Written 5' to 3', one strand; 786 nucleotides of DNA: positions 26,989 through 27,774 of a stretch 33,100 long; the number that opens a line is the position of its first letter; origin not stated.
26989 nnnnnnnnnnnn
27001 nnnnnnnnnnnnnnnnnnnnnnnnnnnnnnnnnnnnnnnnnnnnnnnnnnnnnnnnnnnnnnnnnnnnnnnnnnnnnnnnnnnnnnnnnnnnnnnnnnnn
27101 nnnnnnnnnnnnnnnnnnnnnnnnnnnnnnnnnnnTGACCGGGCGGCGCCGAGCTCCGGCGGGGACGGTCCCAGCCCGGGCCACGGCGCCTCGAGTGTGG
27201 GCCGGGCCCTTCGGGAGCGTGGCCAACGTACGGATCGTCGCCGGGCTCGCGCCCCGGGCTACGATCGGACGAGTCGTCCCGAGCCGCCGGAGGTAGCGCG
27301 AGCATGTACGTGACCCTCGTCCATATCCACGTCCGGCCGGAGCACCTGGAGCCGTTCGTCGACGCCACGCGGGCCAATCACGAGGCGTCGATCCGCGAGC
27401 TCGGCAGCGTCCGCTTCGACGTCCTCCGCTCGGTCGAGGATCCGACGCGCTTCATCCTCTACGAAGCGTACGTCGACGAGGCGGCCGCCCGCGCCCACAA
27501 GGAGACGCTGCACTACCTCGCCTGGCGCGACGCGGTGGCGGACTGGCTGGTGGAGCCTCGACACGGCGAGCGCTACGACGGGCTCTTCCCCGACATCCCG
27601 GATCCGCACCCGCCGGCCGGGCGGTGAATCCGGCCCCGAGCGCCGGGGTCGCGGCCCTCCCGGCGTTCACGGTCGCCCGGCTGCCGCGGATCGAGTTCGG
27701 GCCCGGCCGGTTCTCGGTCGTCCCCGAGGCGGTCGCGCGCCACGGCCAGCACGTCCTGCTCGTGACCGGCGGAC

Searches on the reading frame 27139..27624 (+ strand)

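Call 47: search_protein_families(library=pfam, proteins=[window:27139-27624:+], max_evalue=0.001)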
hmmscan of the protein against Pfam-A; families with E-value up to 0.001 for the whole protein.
window:27139-27624:+ (162 aa): 1 family
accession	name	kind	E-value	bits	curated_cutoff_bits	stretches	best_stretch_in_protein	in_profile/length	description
PF03992.22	ABM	-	5.3e-16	59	23.1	1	56-131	1-77/78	Antibiotic biosynthesis monooxygenase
